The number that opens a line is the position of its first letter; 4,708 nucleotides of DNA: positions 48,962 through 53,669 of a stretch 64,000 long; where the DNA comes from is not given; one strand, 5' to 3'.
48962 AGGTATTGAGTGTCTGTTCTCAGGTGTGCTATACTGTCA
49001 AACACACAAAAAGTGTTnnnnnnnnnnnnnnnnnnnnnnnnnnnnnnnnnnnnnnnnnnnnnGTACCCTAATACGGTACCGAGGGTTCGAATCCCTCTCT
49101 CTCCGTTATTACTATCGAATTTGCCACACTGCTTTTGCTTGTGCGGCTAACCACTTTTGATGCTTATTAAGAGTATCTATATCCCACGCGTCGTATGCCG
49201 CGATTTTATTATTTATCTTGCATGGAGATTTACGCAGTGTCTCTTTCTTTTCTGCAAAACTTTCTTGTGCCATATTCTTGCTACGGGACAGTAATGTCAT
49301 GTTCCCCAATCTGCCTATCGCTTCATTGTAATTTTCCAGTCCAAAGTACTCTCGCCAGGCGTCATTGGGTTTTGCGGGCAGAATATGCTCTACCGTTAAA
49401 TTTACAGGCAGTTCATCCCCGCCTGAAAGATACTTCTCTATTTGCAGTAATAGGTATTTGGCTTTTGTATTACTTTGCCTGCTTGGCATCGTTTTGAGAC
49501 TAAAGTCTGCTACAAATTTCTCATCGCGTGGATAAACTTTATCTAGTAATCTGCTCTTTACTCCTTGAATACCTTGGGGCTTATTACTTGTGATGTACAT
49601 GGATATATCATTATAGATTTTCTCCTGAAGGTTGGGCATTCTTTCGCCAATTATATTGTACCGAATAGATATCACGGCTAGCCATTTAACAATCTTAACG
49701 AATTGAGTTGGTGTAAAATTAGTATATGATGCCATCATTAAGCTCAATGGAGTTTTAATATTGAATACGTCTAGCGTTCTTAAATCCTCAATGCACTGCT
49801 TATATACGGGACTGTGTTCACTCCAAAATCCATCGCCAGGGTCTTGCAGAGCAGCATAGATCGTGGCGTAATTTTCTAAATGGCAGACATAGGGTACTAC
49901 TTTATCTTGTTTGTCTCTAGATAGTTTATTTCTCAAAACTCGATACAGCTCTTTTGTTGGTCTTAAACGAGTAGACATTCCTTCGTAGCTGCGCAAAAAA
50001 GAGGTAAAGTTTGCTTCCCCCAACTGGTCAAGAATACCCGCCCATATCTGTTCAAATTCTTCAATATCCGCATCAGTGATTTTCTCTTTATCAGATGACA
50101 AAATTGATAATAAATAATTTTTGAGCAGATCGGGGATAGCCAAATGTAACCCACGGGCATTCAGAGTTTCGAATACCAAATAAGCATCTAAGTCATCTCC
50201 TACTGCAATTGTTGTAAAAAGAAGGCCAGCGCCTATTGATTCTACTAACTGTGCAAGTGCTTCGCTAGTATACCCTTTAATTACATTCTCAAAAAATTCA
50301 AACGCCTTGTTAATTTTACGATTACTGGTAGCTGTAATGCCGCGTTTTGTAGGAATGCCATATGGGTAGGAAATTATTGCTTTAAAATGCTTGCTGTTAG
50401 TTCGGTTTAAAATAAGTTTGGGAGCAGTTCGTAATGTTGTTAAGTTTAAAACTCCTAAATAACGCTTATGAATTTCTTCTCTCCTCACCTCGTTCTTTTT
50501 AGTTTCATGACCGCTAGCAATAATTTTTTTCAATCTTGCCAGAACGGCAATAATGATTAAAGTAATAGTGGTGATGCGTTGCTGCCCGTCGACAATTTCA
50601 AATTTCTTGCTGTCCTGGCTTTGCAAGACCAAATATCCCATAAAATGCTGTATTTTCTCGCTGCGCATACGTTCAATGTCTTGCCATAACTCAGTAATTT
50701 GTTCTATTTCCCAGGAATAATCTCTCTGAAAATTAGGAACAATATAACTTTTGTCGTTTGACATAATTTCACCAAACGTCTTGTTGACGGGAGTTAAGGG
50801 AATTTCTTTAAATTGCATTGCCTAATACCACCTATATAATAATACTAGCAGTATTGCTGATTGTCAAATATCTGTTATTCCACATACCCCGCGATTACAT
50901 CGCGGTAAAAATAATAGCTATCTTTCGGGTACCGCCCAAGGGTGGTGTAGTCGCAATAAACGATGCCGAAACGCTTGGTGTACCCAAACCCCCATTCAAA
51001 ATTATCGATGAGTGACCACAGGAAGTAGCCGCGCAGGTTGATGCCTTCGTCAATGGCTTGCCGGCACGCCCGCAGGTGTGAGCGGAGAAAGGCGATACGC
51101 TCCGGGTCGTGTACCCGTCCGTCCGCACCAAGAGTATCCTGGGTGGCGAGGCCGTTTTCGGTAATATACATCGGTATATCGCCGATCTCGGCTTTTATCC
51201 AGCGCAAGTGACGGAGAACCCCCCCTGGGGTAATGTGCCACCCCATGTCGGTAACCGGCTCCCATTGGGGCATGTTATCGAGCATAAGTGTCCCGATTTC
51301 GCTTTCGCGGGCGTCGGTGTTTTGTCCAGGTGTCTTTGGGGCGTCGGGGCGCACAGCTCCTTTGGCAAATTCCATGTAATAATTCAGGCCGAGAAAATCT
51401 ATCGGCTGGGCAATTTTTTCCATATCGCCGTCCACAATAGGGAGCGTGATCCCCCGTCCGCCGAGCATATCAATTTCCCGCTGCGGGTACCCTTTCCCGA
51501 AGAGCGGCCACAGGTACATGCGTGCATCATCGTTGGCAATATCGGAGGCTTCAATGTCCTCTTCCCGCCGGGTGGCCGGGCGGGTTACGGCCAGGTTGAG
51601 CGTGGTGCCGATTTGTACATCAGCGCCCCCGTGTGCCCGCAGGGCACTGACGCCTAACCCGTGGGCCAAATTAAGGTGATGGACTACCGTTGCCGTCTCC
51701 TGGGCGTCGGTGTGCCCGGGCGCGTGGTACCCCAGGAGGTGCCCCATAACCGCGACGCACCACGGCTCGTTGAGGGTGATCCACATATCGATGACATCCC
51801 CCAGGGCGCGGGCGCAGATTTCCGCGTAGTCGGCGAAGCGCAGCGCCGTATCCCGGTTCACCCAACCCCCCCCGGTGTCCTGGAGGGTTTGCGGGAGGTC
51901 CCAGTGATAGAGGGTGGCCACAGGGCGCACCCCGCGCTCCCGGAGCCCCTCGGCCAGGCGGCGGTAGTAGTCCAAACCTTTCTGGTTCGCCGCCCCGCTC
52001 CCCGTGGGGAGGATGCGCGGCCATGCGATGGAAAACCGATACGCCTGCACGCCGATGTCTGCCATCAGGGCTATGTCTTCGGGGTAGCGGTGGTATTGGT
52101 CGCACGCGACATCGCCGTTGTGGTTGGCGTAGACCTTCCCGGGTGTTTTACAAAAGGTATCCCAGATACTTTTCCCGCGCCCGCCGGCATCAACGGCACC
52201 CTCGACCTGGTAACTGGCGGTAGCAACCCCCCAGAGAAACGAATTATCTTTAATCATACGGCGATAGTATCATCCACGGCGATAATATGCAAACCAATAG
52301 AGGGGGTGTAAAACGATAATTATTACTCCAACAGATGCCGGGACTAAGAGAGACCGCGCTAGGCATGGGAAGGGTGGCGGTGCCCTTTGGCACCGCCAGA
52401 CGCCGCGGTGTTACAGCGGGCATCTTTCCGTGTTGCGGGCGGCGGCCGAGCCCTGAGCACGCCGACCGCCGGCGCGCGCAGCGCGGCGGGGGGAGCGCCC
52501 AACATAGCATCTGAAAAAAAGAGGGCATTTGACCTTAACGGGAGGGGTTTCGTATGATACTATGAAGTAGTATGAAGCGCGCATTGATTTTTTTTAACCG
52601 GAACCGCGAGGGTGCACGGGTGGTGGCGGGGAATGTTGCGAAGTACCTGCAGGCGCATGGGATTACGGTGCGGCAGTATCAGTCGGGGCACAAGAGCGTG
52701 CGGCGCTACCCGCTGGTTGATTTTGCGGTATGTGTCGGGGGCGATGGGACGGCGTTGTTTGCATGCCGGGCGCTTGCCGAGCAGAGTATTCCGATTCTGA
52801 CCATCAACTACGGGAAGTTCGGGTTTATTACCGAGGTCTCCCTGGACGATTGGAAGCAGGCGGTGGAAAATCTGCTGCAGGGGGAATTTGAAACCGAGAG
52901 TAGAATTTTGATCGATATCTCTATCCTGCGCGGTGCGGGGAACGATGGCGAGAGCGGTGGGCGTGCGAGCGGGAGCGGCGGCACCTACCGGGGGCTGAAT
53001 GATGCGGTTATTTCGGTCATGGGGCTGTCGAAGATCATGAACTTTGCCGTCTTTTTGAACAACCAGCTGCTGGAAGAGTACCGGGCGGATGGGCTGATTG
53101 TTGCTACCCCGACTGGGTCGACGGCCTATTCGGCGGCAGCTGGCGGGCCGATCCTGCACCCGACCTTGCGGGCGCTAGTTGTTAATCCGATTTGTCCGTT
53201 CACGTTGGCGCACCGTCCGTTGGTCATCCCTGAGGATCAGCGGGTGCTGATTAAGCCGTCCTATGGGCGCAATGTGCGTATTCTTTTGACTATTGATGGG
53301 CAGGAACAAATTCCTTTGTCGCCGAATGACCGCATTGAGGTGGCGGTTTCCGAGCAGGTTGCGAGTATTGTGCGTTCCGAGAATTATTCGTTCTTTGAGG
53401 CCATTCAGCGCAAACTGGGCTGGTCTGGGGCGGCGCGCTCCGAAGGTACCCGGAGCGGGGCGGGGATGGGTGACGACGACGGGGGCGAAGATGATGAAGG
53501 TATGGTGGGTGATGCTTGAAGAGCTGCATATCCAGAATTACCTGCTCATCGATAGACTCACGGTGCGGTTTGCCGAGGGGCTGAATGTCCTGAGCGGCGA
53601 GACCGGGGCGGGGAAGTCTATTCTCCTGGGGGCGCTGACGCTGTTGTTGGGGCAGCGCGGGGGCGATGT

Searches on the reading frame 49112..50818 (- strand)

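Call 50: search_protein_families(library=pfam, proteins=[window:49112-50818:-], max_evalue=0.00001)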
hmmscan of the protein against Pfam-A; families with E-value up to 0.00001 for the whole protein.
window:49112-50818:- (568 aa): 2 families
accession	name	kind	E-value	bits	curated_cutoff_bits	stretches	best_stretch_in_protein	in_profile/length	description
PF03235.19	GmrSD_N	-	6.5e-36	124.8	33.2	1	16-237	2-199/199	GmrSD restriction endonuclease, N-terminal domain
PF07510.16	GmrSD_C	-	1.4e-22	80.5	23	1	429-559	1-137/138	GmrSD restriction endonucleases, C-terminal domain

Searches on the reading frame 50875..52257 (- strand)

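Call 50: search_protein_families(library=pfam, proteins=[window:50875-52257:-], max_evalue=0.00001)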
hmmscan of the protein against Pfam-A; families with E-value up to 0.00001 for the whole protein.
window:50875-52257:- (460 aa): 1 family
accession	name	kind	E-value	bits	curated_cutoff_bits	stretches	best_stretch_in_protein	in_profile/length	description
PF00232.24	Glyco_hydro_1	-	9.7e-157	522.5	22.6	1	5-456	7-449/453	Glycosyl hydrolase family 1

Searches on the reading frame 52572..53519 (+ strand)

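Call 50: search_protein_families(library=pfam, proteins=[window:52572-53519:+], max_evalue=0.00001)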
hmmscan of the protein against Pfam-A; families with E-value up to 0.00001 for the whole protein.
window:52572-53519:+ (315 aa): 2 families
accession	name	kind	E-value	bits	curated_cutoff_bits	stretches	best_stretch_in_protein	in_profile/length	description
PF20143.4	NAD_kinase_C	-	9.8e-35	119.5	23.7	1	142-268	1-125/126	ATP-NAD kinase C-terminal domain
PF01513.26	NAD_kinase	-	7.6e-18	65.5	25.5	1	48-106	72-130/130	ATP-NAD kinase N-terminal domain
